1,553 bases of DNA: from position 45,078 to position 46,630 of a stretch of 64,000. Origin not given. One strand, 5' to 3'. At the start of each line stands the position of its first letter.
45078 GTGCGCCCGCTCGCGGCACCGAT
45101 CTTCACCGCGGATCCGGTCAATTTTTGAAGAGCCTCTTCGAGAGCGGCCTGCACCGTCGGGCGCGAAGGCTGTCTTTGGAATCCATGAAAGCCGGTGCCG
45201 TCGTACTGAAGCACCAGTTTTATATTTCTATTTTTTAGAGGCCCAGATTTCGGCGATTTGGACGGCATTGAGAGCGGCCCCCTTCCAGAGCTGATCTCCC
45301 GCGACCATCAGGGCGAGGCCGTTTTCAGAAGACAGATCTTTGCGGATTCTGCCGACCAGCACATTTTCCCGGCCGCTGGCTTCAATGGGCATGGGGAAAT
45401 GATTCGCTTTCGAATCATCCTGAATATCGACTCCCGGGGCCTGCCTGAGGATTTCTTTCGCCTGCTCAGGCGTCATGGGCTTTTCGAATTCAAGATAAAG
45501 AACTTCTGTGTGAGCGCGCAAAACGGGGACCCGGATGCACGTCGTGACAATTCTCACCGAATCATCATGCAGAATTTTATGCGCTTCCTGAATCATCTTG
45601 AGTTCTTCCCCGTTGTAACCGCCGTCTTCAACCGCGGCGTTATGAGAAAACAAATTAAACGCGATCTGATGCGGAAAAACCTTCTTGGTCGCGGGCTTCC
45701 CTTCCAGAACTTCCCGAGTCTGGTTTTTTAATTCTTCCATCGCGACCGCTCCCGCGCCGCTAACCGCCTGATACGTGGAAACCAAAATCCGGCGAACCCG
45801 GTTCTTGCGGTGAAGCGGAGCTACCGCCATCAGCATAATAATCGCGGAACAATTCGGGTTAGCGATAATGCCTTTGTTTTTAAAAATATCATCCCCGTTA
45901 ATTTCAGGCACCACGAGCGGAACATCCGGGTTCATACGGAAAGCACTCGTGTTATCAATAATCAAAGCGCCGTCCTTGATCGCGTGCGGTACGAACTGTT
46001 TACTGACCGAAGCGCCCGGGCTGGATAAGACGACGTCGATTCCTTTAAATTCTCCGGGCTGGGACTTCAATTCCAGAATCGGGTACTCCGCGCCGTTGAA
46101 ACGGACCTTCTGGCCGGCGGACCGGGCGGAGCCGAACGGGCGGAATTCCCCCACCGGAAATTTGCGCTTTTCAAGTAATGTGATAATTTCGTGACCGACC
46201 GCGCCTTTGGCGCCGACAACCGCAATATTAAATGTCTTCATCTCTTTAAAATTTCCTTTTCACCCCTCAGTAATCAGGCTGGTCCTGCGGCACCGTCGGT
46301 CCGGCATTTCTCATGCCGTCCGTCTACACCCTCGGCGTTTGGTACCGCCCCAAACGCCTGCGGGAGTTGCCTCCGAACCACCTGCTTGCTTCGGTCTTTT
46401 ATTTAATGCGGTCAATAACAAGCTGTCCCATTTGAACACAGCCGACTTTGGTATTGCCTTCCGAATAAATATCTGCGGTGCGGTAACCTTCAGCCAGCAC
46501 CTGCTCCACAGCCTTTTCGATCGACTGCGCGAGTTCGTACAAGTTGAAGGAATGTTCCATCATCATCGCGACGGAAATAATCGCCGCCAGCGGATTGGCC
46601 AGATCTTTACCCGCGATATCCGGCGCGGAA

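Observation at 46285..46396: Two copies of a ~112-nt element with compensatory hairpin substitutions: candidate structured ncRNA or REP-like repeat family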

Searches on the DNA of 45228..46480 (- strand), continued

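Call 44: search_with_rna_model(model_id=R1, sources=[L042, L043, L044, L045, L046, L047, L048, L049, L050, L051, L052, L053, L054, L055, L056, L057, L058, L059, L060, L061, L062, L063, L064, L065, L066, L067, L068, L069, L070, L071, L072, L073, L074, L075, L076, L077, L078, L079, L080, L081, L082, L083, L084, L085, L086, L087, L088, L089, L090, L091, L092, L093, L094, L095, L096, L097, L098, L099], max_evalue=0.1, show_alignments=3)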
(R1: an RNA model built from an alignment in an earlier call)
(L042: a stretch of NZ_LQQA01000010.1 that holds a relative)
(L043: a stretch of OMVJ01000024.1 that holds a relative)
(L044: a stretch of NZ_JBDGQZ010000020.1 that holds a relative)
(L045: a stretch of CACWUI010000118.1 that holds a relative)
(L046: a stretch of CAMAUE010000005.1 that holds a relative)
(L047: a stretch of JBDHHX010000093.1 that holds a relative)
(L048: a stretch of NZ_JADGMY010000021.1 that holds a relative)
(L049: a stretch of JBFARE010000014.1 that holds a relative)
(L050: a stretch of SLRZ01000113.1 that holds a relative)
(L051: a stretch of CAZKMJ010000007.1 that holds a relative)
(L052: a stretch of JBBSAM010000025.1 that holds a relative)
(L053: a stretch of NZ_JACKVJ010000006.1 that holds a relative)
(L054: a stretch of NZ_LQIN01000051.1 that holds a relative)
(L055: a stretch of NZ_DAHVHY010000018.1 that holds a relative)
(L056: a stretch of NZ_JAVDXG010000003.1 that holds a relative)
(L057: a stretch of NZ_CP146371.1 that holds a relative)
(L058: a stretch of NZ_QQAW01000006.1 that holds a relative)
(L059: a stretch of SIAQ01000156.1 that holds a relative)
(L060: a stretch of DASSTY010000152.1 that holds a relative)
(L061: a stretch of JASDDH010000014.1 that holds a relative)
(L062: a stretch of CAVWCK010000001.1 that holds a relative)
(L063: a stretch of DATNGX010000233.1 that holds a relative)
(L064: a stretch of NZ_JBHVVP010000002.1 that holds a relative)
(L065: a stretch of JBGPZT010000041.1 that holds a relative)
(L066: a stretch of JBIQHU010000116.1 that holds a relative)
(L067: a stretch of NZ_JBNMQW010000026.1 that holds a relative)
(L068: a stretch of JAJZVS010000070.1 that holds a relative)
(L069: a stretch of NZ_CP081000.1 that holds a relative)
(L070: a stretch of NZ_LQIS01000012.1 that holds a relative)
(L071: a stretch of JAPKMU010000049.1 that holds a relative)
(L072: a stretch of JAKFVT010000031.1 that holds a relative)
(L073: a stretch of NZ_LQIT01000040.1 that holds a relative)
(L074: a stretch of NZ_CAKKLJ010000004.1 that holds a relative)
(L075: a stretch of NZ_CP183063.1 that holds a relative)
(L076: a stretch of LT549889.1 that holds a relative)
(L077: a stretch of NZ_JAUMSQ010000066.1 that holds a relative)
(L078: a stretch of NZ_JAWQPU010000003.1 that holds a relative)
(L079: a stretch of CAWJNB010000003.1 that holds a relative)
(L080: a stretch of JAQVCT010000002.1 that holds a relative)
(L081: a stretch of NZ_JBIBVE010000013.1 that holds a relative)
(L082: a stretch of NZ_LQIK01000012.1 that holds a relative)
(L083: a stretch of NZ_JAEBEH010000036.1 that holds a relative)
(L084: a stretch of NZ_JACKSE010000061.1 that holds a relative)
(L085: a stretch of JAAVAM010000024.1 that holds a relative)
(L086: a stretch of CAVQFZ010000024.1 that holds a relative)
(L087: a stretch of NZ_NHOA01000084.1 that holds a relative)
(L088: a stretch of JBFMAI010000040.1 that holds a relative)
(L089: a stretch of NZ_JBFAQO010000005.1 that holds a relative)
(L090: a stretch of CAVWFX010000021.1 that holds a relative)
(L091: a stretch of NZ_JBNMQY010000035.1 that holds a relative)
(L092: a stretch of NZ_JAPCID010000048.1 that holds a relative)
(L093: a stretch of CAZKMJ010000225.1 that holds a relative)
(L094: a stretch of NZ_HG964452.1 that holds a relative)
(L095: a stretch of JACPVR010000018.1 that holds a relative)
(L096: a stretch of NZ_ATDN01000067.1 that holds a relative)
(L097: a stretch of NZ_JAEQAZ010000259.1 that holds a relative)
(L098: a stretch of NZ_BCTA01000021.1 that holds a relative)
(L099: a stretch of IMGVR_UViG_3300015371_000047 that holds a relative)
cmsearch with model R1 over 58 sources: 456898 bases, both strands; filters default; matches with E-value up to 0.1: 4.
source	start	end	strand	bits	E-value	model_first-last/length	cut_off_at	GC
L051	7623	7765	+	148.7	4.6e-33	1-142/142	no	0.59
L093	1660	1800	-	116.5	2.8e-25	1-142/142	no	0.59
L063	7642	7736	+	23.1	0.011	19-127/142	no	0.65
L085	3680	3788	+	19.8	0.071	1-142/142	no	0.52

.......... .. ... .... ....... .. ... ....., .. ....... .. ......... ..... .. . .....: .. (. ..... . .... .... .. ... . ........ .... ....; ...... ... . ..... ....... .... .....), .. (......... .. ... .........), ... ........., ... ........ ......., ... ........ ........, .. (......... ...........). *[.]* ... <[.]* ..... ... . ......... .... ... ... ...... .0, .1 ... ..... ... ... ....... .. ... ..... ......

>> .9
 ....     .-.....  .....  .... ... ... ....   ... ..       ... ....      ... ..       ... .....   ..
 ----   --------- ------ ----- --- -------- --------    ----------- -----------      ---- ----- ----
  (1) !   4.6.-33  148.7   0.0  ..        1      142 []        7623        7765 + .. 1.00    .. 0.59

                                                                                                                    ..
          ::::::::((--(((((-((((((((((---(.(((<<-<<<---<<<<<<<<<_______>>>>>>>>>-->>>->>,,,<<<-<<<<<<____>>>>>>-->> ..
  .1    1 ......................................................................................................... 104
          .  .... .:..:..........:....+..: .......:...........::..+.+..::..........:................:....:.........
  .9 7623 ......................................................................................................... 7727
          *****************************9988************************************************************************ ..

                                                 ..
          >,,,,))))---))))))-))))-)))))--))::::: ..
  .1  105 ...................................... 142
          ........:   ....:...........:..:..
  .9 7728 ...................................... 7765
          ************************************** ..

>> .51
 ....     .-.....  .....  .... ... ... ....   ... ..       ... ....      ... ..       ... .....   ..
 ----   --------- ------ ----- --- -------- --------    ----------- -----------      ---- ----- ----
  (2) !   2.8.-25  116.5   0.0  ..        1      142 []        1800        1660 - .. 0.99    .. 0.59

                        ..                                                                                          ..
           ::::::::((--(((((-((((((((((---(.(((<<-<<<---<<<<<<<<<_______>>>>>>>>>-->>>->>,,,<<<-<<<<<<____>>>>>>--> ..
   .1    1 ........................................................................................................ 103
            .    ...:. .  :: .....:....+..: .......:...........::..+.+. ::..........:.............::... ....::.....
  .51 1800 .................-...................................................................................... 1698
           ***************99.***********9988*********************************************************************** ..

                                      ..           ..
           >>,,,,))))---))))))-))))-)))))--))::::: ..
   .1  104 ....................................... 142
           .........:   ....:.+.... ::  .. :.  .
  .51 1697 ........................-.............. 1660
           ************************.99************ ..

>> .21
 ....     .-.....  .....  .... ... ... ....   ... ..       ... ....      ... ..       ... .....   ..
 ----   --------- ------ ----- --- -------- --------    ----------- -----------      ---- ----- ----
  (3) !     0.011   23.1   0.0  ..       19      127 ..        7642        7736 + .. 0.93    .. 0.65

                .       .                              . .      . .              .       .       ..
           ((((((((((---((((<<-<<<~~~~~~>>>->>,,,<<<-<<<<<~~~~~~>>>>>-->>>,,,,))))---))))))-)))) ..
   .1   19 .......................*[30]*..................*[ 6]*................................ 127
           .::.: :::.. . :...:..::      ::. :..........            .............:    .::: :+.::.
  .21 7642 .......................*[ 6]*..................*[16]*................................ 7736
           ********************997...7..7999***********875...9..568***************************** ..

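Call 53: search_with_rna_model(model_id=R1, sources=[L100, L101], max_evalue=1)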
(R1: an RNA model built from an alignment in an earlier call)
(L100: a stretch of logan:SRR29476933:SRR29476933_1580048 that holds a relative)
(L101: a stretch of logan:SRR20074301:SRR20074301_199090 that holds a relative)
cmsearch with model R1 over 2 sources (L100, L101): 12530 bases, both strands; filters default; matches with E-value up to 1: 0.
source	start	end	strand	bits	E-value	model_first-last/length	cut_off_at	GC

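Call 58: search_with_rna_model(model_id=R1, sources=[window, L001, L093], max_evalue=0.001, make_alignment=true)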
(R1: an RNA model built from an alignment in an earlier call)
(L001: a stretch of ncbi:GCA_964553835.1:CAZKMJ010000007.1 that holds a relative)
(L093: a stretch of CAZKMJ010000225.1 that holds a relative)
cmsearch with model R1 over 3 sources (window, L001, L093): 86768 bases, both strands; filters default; matches with E-value up to 0.001: 4.
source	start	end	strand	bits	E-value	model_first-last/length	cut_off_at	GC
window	46260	46402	-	157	8.5e-36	1-142/142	no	0.61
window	63300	63439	-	152.8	8.5e-35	1-142/142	no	0.56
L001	9847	9989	+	148.7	8.6e-34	1-142/142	no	0.59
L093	1660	1800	-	116.5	5.3e-26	1-142/142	no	0.59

Alignment A4: 4 matches aligned to the model, 144 columns, each read 5' to 3' on its own strand. Consensus structure (alignment columns), stored with it:
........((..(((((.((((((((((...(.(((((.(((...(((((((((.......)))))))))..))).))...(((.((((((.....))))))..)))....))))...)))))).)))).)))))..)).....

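Call 65: search_with_rna_model(model_id=R1, sources=[L102, L103], max_evalue=1, show_alignments=4)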
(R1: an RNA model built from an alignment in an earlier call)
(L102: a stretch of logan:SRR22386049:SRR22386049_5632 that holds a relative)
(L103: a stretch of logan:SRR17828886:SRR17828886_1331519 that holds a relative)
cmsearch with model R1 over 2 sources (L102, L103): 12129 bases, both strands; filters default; matches with E-value up to 1: 0.
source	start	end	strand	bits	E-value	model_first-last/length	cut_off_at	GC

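Call 71: search_with_rna_model(model_id=R1, source=window, filters=off, max_evalue=10)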
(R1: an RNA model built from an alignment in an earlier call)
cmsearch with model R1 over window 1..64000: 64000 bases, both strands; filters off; matches with E-value up to 10: 17.
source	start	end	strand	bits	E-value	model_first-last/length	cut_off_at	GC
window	46260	46402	-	156.9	6.4e-36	1-142/142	no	0.61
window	63300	63439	-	152.8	6.3e-35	1-142/142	no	0.56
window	46257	46399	+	24.3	0.00083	1-142/142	no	0.61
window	4805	4965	-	21.2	0.0045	1-142/142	no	0.46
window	4387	4420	-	14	0.25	40-73/142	no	0.5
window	63297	63436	+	13.3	0.37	1-142/142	no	0.57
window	63814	63847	-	10.6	1.7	1-142/142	no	0.32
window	4247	4305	-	10.3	2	1-142/142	no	0.32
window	42917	42960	-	10.1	2.3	1-142/142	no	0.32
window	45823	45884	-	9.9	2.5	1-142/142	no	0.4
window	38879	38941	-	9.5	3.1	1-142/142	no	0.48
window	11158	11206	+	9.4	3.3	1-142/142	no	0.49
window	53862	53920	+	9.2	3.8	1-142/142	no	0.42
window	55096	55141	-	9.1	3.9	1-142/142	no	0.61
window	9141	9196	+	8.7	4.9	1-142/142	no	0.43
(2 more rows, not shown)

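Call 78: search_with_rna_model(model_id=R1, sources=[L001, L002, L003, L005, L006, L102, L103, L093], filters=off, max_evalue=1, show_alignments=6)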
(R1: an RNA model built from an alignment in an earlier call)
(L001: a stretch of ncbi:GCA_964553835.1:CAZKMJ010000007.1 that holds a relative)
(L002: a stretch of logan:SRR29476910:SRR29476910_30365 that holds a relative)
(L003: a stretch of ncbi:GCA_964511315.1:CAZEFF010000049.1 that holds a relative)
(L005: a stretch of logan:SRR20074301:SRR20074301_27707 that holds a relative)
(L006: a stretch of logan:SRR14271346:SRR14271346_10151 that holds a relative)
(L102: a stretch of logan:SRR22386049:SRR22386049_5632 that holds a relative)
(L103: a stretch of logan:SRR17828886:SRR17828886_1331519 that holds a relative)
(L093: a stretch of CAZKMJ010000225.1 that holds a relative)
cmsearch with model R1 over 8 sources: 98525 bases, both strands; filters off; matches with E-value up to 1: 6.
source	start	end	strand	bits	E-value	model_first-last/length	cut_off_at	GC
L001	9847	9989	+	148.6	9.9e-34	1-142/142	no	0.59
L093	1660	1800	-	116.5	6.1e-26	1-142/142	no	0.59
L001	3856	3913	+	13.8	0.44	1-142/142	no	0.31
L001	9732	9798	+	13.7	0.45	1-142/142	no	0.52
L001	3859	3916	-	13.1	0.64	1-142/142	no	0.34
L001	1570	1628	-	12.9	0.7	1-142/142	no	0.47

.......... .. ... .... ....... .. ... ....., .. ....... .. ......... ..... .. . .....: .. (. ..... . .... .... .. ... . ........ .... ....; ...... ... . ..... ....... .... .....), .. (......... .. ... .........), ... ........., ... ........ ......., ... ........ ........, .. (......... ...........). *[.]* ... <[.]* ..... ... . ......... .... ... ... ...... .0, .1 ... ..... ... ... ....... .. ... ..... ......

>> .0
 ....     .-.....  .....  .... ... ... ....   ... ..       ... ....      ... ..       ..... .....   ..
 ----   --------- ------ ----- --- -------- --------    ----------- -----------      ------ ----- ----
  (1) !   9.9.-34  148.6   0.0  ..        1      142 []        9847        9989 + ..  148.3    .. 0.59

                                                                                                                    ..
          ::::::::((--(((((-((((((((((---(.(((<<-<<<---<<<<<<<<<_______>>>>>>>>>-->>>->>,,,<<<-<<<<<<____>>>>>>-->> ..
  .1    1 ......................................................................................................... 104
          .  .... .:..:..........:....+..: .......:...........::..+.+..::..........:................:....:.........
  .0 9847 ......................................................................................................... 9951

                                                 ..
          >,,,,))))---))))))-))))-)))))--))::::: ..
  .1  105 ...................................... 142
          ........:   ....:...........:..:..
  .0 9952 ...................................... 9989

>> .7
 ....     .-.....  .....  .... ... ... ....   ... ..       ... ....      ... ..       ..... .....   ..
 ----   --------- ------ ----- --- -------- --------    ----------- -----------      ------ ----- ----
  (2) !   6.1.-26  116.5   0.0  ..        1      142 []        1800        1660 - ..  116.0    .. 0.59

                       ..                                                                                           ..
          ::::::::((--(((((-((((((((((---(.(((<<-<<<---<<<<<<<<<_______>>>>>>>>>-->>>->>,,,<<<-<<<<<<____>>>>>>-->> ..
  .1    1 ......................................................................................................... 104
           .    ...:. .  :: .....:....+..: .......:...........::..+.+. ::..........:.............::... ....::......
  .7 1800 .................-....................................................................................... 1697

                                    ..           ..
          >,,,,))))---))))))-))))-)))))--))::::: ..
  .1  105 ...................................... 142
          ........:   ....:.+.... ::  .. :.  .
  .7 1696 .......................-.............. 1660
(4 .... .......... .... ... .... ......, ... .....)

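Call 90: search_dna_similar(query=window:46255-46402:-, collection=plasmids, mode=distant, max_evalue=0.01, max_rows=10)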
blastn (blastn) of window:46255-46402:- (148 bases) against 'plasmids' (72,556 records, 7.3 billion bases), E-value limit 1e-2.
No match.

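Call 91: search_dna_similar(query=window:46255-46402:-, collection=phages, mode=distant, max_evalue=0.01, max_rows=10)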
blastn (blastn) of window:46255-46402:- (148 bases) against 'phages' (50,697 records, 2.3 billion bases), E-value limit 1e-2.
No match.

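Call 97: search_rna_families(sources=[L093, L103], threshold=evalue, max_evalue=1)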
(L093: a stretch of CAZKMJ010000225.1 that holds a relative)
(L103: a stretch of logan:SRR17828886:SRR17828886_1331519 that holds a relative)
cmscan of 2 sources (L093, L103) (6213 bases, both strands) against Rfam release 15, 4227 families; matches with E-value up to 1: 0.
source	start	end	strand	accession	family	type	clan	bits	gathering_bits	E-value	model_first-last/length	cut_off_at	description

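Call 102: search_with_rna_model(model_id=R1, source=window, filters=off, max_evalue=0.005, make_alignment=true)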
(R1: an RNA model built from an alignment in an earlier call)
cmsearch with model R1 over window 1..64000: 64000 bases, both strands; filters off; matches with E-value up to 0.005: 4.
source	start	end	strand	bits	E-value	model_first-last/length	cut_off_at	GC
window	46260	46402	-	156.9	6.4e-36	1-142/142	no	0.61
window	63300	63439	-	152.8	6.3e-35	1-142/142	no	0.56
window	46257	46399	+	24.3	0.00083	1-142/142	no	0.61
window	4805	4965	-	21.2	0.0045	1-142/142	no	0.46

Alignment A7: 4 matches aligned to the model, 188 columns, each read 5' to 3' on its own strand. Consensus structure (alignment columns), stored with it:
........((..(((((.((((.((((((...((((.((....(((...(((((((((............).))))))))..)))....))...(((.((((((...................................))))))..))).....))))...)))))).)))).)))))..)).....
